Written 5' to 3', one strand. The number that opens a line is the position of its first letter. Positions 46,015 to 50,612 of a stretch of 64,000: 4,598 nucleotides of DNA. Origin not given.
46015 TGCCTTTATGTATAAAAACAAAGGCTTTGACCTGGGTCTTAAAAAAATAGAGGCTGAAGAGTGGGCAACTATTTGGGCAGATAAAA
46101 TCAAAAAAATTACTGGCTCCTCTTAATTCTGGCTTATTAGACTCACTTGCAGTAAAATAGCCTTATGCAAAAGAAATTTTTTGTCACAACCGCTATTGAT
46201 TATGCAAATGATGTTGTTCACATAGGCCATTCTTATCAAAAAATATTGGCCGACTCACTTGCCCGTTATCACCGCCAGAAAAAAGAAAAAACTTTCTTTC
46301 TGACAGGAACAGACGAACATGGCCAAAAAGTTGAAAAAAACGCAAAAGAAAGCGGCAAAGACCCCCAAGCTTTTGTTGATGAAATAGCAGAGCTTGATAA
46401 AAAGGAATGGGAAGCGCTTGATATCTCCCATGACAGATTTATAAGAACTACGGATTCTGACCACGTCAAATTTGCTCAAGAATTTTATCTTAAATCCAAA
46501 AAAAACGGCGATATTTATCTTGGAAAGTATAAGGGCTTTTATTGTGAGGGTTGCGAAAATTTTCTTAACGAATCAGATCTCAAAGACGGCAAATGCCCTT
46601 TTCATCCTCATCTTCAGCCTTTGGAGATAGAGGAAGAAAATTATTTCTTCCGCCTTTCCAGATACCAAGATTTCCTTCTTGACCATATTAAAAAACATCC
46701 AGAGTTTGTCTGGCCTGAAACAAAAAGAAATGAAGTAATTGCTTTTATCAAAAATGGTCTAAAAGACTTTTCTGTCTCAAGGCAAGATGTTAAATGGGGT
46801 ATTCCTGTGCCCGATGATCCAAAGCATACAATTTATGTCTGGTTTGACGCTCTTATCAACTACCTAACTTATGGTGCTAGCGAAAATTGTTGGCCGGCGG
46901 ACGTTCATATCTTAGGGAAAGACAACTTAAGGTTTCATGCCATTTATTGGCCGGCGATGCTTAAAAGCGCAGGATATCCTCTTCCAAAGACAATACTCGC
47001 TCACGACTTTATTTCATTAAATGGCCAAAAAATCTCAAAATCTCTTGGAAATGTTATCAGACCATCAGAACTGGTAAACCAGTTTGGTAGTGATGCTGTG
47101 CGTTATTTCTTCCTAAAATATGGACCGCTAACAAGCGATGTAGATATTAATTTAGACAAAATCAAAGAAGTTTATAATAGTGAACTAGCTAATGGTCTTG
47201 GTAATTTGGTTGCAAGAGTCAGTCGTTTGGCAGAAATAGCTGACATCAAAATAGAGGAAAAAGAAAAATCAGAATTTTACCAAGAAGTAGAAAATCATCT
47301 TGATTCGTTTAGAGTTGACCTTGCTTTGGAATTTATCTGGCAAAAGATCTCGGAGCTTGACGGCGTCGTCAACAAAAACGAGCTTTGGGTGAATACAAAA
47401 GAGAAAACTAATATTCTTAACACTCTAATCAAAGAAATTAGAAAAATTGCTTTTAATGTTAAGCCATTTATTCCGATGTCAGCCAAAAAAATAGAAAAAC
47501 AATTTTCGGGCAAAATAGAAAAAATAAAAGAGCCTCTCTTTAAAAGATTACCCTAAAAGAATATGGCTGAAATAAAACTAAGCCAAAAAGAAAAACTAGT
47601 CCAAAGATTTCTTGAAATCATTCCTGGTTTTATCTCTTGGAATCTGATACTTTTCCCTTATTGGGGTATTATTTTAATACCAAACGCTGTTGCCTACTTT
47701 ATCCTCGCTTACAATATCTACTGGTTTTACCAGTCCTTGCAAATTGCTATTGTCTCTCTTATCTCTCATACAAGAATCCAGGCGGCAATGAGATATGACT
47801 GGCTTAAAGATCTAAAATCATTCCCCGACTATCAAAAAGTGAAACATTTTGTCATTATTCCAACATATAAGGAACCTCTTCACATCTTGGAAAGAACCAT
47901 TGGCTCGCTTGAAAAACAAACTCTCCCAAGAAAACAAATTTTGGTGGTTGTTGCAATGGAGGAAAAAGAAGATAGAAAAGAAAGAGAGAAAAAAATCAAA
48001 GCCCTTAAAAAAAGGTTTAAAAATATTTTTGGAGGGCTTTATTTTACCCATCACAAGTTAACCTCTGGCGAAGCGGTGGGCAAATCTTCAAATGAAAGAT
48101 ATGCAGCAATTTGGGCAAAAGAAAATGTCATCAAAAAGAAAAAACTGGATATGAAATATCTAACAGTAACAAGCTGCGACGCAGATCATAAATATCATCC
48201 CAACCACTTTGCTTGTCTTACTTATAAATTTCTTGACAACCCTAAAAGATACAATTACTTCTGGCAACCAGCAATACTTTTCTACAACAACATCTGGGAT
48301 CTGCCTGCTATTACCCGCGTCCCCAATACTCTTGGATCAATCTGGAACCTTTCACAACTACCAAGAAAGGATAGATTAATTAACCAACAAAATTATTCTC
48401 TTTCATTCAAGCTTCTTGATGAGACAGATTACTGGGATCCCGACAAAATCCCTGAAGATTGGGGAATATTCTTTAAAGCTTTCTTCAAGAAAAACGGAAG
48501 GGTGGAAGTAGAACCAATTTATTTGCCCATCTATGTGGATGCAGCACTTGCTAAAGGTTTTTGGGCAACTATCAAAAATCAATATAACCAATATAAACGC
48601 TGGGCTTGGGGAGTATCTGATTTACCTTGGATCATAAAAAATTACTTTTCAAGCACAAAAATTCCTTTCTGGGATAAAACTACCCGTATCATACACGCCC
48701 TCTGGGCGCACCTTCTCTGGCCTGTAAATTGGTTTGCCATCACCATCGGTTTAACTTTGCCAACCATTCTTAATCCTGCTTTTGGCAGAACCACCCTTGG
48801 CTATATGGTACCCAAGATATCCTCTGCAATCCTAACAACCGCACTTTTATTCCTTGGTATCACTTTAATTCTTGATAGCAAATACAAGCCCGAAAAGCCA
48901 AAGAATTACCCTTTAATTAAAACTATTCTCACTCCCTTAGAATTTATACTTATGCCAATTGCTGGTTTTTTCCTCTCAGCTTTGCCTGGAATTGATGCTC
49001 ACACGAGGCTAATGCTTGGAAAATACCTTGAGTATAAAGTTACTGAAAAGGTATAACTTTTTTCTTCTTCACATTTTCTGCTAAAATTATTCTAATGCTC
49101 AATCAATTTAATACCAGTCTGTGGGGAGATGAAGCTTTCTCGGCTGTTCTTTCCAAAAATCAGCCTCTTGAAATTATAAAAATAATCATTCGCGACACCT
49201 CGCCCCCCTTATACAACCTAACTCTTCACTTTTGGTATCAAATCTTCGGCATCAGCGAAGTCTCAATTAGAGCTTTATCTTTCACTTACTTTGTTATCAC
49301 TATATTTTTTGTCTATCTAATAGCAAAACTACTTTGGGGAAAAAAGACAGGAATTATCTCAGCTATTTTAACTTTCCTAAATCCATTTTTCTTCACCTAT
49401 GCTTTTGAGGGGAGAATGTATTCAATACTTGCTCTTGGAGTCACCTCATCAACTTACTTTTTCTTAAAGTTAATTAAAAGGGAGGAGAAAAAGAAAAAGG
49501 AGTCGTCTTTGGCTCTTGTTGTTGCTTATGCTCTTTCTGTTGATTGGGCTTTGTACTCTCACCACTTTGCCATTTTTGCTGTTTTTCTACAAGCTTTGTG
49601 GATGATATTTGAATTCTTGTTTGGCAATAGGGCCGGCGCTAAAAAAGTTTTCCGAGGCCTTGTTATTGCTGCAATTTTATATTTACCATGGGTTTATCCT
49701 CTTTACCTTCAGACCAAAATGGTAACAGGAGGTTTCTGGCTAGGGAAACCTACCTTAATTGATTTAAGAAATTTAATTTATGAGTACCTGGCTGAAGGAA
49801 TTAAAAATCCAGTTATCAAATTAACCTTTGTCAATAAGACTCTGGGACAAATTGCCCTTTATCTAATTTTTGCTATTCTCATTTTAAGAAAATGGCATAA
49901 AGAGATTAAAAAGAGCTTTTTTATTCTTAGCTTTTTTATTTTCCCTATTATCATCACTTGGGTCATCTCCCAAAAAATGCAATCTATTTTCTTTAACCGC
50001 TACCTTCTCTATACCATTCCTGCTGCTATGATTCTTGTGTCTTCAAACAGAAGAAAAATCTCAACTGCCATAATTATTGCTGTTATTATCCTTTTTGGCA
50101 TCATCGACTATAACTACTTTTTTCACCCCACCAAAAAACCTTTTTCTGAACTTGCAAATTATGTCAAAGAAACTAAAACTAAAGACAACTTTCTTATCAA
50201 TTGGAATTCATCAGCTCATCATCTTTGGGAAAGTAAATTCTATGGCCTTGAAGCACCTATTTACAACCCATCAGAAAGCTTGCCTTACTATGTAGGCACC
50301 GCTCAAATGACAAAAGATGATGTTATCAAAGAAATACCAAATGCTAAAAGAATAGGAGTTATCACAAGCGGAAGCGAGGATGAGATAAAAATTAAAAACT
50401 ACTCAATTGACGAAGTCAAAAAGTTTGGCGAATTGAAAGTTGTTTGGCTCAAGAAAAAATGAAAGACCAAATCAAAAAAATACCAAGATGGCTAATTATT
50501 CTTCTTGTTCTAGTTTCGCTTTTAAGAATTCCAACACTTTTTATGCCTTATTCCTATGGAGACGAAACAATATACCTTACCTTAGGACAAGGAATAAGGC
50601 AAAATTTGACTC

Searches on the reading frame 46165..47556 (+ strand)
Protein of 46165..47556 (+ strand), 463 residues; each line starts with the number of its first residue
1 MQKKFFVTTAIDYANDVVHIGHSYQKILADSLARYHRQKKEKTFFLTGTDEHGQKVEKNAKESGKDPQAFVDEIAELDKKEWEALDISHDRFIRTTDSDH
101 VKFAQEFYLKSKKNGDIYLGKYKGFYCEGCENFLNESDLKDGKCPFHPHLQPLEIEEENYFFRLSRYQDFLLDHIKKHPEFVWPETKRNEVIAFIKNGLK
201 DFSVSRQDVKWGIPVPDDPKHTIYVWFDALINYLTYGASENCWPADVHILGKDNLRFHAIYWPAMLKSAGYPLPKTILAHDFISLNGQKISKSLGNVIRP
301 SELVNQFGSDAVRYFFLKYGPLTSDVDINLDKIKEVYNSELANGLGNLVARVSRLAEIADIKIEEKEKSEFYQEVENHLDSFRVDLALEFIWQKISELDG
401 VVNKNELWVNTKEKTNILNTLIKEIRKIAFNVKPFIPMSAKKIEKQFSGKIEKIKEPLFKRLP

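Call 41: search_protein_families(library=pfam, proteins=[window:46165-47556:+], max_evalue=0.001)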
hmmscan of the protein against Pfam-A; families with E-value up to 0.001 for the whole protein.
window:46165-47556:+ (463 aa): 4 families
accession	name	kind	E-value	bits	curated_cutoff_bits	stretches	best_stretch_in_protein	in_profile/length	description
PF09334.17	tRNA-synt_1g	-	2.6e-106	356.1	20.1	2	156-352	180-390/391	tRNA synthetases class I (M)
PF00133.28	tRNA-synt_1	-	1.4e-26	93.7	22.7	2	2-216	22-244/414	tRNA synthetases class I (I, L, M and V)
PF01406.26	tRNA-synt_1e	-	1.8e-11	44.4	27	1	271-318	235-282/301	tRNA synthetases class I (C) catalytic domain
PF01921.24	tRNA-synt_1f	-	2.6e-05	23.7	27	1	271-338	264-330/360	tRNA synthetases class I (K)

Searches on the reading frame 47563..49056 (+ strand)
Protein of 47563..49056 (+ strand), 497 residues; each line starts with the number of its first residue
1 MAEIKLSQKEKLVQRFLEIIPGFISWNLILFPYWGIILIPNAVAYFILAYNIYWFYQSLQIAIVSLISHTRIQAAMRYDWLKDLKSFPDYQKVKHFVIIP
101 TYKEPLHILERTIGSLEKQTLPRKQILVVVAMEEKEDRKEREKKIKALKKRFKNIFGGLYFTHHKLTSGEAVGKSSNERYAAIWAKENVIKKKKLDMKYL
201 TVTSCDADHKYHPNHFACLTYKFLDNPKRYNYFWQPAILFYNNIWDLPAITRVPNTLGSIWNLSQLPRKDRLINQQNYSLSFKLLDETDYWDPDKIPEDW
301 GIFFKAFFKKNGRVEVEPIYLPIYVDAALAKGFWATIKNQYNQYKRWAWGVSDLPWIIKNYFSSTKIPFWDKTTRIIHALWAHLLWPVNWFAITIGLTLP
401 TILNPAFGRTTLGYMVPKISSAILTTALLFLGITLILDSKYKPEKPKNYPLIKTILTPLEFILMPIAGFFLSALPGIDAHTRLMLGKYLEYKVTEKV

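Call 43: search_protein_families(library=pfam, proteins=[window:47563-49056:+], max_evalue=0.001)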
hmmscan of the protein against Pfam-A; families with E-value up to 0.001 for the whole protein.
window:47563-49056:+ (497 aa): 2 families
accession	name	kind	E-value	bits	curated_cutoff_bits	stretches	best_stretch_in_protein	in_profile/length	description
PF13632.12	Glyco_trans_2_3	-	2e-07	31.5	27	1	206-435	6-196/198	Glycosyl transferase family group 2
PF00535.33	Glycos_transf_2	-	0.00018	21.9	23.3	0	97-129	2-33/168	Glycosyl transferase family 2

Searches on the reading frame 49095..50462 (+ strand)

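Call 43: search_protein_families(library=pfam, proteins=[window:49095-50462:+], max_evalue=0.001)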
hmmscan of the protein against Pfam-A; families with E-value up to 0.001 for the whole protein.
window:49095-50462:+ (455 aa): 1 family
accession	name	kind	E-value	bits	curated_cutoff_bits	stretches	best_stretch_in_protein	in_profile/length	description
PF13231.12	PMT_2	-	1.5e-12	48.4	26.1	1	36-201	2-159/160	Dolichyl-phosphate-mannose-protein mannosyltransferase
